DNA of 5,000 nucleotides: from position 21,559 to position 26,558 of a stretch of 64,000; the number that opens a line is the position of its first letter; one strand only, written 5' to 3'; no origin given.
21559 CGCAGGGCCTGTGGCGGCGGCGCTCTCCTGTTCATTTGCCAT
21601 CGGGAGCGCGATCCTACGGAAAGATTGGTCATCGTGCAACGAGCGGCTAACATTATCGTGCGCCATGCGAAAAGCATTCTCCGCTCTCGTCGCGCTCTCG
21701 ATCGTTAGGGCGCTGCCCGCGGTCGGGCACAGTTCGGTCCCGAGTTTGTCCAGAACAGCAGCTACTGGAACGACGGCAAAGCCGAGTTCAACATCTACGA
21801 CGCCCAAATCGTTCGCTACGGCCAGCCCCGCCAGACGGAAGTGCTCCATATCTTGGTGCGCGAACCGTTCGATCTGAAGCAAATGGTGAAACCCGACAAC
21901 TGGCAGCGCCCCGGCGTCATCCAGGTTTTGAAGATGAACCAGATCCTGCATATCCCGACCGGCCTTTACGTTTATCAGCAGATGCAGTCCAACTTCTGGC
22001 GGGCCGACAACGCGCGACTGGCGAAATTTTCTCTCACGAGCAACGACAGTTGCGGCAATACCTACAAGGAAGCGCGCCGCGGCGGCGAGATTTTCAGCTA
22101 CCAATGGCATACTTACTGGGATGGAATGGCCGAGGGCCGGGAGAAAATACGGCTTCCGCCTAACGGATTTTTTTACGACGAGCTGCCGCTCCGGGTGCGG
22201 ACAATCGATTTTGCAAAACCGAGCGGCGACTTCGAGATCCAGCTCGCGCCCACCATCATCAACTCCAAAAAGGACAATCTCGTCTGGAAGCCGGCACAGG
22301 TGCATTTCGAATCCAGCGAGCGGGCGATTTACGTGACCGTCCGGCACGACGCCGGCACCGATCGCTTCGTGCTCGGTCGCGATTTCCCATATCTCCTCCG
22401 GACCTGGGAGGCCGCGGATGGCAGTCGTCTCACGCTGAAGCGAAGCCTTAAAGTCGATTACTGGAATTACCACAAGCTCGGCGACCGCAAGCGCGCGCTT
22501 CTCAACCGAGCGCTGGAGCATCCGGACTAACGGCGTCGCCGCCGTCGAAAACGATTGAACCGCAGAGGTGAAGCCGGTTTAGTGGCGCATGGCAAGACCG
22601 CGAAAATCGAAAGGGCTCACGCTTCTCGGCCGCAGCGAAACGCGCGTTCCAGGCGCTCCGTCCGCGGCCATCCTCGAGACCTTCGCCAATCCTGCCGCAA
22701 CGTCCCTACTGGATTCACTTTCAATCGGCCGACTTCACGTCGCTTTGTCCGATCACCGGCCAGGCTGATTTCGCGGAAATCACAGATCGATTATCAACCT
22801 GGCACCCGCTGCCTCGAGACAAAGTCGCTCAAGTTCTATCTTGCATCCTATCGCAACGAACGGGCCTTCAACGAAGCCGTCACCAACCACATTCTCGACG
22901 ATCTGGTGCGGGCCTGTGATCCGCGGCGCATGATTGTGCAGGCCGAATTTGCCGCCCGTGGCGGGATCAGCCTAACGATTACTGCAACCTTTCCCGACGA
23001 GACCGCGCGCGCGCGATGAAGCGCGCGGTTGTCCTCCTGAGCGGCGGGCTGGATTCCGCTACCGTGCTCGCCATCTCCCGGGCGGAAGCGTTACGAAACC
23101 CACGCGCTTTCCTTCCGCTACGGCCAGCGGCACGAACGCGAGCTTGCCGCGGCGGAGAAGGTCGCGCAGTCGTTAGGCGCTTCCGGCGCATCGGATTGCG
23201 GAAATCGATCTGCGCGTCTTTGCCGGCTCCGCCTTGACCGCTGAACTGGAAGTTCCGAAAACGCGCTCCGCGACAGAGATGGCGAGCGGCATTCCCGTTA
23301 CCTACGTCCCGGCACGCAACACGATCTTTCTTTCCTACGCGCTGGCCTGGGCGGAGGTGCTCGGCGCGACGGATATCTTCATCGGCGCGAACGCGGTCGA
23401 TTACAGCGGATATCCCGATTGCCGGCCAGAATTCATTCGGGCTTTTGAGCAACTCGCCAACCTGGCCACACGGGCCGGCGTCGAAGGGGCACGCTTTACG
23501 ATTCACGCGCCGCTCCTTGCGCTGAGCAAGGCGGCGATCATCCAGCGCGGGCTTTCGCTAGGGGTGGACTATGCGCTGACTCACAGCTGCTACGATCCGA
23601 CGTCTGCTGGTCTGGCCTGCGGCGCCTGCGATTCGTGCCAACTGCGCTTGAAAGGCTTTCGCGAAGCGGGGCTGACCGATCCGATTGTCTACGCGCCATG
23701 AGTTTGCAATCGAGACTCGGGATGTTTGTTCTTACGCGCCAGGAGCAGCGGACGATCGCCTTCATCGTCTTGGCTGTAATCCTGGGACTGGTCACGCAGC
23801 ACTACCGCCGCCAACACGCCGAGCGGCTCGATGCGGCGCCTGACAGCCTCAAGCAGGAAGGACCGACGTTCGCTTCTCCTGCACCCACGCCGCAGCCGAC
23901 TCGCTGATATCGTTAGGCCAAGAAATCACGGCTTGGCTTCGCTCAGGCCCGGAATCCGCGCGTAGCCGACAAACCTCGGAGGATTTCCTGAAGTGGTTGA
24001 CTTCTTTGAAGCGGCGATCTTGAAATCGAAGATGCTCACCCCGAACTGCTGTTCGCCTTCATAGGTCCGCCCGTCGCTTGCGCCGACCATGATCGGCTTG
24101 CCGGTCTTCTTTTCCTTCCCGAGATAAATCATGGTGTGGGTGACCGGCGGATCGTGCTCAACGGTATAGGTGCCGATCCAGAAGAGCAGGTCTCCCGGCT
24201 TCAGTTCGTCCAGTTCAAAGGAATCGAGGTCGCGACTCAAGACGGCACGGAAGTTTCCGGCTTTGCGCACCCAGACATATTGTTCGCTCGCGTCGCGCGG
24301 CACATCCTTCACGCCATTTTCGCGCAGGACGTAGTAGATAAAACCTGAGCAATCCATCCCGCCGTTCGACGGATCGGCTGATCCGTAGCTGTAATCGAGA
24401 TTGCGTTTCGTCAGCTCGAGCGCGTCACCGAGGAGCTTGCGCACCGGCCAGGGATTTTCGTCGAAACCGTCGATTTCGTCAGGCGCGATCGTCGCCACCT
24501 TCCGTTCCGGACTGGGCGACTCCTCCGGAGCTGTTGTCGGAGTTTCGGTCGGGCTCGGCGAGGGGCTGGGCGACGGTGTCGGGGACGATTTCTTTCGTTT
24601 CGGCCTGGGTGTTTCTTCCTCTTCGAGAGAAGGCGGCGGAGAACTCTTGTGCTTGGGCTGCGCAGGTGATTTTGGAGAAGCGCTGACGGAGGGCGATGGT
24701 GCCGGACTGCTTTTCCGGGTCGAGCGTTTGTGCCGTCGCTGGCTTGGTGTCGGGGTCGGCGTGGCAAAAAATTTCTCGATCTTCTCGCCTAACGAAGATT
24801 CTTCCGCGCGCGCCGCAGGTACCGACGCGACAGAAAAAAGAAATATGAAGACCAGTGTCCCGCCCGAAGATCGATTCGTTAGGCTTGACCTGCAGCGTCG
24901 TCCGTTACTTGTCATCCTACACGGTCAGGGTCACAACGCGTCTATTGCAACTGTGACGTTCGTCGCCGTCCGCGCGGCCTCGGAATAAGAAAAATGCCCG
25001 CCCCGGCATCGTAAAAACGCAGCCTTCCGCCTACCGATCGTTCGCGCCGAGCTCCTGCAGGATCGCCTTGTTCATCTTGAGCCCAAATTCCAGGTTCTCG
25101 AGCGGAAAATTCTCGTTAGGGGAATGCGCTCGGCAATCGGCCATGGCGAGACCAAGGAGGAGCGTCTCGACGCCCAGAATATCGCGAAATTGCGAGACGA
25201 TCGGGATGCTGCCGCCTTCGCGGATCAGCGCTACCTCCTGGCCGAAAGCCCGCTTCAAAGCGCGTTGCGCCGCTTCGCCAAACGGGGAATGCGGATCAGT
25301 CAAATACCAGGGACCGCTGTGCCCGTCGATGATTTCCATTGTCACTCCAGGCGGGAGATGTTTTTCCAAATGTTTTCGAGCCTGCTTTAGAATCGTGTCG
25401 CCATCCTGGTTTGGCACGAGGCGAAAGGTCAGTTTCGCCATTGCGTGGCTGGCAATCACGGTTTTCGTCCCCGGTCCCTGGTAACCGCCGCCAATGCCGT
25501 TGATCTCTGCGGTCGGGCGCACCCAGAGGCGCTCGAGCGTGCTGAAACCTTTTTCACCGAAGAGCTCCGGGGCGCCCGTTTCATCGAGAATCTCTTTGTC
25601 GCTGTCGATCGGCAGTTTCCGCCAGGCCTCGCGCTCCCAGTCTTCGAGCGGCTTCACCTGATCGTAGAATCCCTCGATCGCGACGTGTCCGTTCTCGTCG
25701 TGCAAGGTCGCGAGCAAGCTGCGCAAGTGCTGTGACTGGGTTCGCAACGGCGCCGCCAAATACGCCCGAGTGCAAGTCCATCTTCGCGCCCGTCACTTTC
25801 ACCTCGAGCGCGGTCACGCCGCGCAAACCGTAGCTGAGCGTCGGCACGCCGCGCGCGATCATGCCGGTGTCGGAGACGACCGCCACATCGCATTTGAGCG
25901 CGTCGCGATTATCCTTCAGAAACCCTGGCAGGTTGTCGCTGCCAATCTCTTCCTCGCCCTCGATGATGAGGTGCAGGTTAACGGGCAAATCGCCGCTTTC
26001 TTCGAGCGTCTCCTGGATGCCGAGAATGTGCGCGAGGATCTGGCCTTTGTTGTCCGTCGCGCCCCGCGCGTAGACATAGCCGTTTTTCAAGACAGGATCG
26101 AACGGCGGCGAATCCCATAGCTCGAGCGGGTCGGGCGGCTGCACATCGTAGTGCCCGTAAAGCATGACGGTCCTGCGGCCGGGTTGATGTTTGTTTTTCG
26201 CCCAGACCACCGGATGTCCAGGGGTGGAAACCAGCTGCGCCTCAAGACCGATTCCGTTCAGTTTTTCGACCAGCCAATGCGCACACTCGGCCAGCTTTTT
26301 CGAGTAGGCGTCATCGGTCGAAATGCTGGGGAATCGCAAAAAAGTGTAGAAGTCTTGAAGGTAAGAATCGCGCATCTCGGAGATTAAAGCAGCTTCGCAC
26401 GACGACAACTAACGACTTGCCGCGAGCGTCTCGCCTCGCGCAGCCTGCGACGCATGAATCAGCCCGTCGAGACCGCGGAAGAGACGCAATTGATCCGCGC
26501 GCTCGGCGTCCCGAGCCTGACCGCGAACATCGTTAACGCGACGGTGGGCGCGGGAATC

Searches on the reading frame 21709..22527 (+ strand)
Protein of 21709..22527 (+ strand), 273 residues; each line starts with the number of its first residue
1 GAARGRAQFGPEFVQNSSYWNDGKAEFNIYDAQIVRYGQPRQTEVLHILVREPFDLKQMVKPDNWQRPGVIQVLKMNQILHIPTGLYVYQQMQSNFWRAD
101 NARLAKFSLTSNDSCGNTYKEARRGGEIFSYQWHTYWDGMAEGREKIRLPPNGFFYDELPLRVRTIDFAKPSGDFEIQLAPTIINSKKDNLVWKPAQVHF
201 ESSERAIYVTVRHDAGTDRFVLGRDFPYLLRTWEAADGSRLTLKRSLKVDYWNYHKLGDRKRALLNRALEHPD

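Call 30: search_protein_families(library=pfam, proteins=[window:21709-22527:+], max_evalue=0.001)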
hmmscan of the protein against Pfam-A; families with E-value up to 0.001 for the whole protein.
window:21709-22527:+ (273 aa): 0 families

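Call 47: search_protein_families(library=pfam, proteins=[window:21709-22527:+], max_evalue=0.01)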
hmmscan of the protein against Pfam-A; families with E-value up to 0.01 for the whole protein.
window:21709-22527:+ (273 aa): 0 families

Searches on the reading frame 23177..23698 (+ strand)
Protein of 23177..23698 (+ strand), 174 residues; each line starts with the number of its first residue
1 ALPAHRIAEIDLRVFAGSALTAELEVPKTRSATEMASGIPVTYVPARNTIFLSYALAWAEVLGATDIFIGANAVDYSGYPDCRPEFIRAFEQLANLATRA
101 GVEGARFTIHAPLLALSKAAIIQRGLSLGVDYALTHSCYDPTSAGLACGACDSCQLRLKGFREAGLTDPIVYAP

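Call 30: search_protein_families(library=pfam, proteins=[window:23177-23698:+], max_evalue=0.001)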
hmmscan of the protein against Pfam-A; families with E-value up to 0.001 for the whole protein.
window:23177-23698:+ (174 aa): 1 family
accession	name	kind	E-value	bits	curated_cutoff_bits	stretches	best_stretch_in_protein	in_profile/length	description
PF06508.19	QueC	-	7.9e-53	179.5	22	1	5-164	55-209/210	Queuosine biosynthesis protein QueC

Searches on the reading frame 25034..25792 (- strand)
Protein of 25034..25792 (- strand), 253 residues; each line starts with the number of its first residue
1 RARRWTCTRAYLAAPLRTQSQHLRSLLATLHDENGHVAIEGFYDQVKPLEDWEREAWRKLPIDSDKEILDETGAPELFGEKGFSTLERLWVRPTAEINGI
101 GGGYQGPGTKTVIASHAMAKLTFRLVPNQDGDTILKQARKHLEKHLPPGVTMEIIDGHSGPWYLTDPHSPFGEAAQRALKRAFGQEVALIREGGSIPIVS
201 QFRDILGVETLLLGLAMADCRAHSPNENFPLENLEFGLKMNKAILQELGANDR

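Call 30: search_protein_families(library=pfam, proteins=[window:25034-25792:-], max_evalue=0.001)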
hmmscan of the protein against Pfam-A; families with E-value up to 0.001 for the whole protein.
window:25034-25792:- (253 aa): 2 families
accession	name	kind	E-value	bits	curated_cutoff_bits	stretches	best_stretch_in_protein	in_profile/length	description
PF07687.19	M20_dimer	-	1.4e-11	44.7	21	1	26-149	36-106/107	Peptidase dimerisation domain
PF01546.33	Peptidase_M20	-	4.8e-08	33.6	24.6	1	98-246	112-205/206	Peptidase family M20/M25/M40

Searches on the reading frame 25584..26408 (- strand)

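Call 30: search_protein_families(library=pfam, proteins=[window:25584-26408:-], max_evalue=0.001)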
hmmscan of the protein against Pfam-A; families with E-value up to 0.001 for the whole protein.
window:25584-26408:- (275 aa): 1 family
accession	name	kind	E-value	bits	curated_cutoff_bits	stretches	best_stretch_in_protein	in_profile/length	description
PF01546.33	Peptidase_M20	-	1.6e-19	71.1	24.6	1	82-238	1-142/206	Peptidase family M20/M25/M40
